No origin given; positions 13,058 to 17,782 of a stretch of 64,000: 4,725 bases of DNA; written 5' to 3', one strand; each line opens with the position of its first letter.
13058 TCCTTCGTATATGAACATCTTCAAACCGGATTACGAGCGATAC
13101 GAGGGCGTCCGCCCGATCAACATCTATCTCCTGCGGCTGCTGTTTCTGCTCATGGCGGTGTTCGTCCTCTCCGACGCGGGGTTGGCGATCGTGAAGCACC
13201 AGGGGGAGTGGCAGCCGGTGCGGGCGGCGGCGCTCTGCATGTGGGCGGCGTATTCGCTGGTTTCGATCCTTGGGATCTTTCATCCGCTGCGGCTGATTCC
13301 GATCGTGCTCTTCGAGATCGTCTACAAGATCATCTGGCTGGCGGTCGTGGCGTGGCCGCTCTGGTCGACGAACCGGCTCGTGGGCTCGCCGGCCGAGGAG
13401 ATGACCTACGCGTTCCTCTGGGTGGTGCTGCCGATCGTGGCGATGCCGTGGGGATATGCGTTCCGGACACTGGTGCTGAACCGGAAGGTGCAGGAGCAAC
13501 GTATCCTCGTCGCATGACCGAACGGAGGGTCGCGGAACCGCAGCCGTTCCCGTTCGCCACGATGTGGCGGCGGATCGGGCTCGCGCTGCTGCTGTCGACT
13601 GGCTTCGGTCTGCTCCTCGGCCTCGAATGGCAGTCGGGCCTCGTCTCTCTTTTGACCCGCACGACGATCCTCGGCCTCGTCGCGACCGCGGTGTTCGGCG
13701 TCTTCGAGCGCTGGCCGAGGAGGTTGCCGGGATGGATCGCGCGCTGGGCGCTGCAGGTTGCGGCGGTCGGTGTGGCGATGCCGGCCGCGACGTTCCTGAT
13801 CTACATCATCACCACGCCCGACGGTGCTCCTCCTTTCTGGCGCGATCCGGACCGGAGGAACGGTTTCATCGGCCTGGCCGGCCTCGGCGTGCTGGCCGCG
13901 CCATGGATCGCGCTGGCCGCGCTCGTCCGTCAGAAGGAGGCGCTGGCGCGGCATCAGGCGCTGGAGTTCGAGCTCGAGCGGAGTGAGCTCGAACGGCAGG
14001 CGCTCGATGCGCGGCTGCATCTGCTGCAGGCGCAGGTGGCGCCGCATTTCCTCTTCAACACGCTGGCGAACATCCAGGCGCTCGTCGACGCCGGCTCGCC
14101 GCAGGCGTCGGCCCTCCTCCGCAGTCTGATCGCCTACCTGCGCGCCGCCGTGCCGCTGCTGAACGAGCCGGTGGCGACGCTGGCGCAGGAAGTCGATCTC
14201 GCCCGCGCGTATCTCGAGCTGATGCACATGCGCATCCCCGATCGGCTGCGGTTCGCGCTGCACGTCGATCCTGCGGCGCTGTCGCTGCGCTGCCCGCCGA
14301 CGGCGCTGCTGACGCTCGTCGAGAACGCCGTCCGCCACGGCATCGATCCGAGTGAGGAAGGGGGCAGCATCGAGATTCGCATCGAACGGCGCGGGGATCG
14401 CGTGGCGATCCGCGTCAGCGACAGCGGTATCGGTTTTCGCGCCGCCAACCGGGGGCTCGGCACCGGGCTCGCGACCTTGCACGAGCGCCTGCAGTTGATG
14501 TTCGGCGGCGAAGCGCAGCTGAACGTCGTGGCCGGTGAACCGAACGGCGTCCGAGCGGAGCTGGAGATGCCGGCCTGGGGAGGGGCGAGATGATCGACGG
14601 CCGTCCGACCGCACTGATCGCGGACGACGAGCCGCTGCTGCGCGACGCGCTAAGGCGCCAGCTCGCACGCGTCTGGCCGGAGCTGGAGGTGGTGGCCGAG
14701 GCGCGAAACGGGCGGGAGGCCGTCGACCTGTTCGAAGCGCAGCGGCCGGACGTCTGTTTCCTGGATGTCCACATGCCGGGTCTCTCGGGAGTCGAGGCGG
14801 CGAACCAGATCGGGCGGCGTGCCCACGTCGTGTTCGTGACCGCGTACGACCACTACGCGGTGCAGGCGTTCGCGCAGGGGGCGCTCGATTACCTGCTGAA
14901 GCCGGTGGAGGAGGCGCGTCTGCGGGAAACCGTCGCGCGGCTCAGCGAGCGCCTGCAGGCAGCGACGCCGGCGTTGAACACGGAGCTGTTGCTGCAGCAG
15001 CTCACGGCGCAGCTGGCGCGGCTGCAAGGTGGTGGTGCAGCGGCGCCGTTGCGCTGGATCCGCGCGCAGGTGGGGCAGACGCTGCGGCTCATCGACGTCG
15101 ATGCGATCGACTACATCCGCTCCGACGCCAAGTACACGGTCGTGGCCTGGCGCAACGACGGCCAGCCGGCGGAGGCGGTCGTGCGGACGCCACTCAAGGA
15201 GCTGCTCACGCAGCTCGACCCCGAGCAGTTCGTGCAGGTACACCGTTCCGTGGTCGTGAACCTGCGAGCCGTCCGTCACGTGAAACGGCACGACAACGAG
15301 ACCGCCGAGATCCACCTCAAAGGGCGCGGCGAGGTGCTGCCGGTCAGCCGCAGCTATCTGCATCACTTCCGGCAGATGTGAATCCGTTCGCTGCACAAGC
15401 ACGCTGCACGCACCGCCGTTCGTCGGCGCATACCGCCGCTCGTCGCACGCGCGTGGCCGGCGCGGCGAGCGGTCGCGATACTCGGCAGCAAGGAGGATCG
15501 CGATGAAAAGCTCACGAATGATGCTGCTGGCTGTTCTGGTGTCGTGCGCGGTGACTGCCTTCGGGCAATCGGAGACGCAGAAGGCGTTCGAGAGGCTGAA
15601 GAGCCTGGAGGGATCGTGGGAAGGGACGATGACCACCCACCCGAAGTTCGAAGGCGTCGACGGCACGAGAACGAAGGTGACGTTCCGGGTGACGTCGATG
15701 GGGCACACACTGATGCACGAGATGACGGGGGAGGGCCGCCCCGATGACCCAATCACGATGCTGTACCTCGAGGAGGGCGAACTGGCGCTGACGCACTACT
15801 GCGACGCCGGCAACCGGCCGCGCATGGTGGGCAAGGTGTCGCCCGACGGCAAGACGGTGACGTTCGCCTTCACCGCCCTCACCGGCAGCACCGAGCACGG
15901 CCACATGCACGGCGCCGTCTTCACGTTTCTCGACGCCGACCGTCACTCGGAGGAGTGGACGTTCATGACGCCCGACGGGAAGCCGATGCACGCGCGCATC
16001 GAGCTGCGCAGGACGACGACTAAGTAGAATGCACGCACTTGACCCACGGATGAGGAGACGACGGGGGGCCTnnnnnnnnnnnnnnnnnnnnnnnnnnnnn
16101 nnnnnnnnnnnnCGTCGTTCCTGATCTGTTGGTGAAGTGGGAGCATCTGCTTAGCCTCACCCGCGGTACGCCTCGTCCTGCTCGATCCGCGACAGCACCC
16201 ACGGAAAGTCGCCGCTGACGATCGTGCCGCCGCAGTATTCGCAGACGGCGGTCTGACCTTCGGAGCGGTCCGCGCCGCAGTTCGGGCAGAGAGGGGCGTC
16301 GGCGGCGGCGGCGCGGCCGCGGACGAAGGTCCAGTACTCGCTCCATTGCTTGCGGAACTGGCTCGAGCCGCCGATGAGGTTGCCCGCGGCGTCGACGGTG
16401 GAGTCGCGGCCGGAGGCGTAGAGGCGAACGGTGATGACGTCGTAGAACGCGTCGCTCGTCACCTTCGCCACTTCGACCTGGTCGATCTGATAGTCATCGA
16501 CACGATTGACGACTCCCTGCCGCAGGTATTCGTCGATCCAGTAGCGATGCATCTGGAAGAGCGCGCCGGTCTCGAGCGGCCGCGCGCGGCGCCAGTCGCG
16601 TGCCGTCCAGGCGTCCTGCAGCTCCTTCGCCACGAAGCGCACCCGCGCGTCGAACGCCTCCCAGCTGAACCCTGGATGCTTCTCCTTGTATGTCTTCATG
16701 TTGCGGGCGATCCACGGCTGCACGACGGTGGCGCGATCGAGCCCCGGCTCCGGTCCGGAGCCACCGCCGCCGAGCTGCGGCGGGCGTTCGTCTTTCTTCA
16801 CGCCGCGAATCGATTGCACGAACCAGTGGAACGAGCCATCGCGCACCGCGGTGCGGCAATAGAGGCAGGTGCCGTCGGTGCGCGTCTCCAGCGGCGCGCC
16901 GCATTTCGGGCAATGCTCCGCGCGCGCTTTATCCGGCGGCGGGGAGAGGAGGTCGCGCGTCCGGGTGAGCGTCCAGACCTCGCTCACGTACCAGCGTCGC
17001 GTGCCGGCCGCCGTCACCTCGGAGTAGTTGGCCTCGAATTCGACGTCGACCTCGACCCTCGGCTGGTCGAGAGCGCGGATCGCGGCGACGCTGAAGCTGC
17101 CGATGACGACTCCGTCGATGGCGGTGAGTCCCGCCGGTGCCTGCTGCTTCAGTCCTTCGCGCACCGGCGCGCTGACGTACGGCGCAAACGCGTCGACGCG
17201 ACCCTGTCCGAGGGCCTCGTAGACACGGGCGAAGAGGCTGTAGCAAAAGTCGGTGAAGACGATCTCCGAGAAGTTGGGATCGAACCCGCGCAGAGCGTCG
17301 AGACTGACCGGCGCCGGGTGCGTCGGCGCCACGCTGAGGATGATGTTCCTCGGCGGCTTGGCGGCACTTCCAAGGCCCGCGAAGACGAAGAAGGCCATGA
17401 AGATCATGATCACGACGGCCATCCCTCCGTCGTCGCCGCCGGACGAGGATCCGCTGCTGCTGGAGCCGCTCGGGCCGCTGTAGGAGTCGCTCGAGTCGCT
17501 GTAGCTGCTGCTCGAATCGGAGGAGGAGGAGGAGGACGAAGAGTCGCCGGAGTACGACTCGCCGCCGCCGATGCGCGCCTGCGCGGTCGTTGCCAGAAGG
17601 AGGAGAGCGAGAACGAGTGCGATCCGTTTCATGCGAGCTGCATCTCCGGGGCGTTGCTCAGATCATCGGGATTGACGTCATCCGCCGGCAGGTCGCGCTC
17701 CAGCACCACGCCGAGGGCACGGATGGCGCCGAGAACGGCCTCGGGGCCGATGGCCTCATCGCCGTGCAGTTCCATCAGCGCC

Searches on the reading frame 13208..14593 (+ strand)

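Call 22: search_protein_families(library=pfam, proteins=[window:13208-14593:+], max_evalue=0.001)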
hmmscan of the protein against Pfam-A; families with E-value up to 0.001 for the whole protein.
window:13208-14593:+ (461 aa): 3 families
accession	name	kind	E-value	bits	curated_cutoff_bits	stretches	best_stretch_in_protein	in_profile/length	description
PF06580.19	His_kinase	-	1.9e-19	70.1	25.2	1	268-347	1-81/81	Histidine kinase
PF02518.31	HATPase_c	-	1.3e-08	35.7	26.4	1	367-454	10-107/111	Histidine kinase-, DNA gyrase B-, and HSP90-like ATPase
PF13581.12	HATPase_c_2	-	5.3e-05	23.7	27.4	1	371-414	40-83/127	Histidine kinase-like ATPase domain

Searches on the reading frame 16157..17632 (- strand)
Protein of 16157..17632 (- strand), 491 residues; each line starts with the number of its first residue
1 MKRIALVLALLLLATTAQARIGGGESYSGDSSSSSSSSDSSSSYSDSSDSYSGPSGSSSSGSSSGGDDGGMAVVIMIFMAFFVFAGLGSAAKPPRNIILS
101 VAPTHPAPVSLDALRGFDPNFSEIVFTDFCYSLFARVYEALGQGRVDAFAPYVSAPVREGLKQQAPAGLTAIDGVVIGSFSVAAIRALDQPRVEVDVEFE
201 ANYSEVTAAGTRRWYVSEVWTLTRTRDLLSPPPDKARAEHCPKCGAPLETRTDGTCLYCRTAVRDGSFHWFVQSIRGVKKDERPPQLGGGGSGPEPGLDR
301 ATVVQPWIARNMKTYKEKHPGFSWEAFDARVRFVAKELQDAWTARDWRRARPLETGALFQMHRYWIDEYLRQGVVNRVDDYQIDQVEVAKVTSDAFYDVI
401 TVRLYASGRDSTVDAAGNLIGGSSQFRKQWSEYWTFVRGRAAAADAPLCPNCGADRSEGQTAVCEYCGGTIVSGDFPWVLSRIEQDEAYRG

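Call 22: search_protein_families(library=pfam, proteins=[window:16157-17632:-], max_evalue=0.001)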
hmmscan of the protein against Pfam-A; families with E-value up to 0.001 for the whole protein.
window:16157-17632:- (491 aa): 2 families
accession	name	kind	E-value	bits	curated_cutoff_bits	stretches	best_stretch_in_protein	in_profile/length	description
PF04280.21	Tim44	-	7.1e-21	75.3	29.6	1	310-439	3-132/147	Tim44-like domain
PF12773.13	DZR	-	8.7e-05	23.1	27.3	0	236-264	10-35/45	Double zinc ribbon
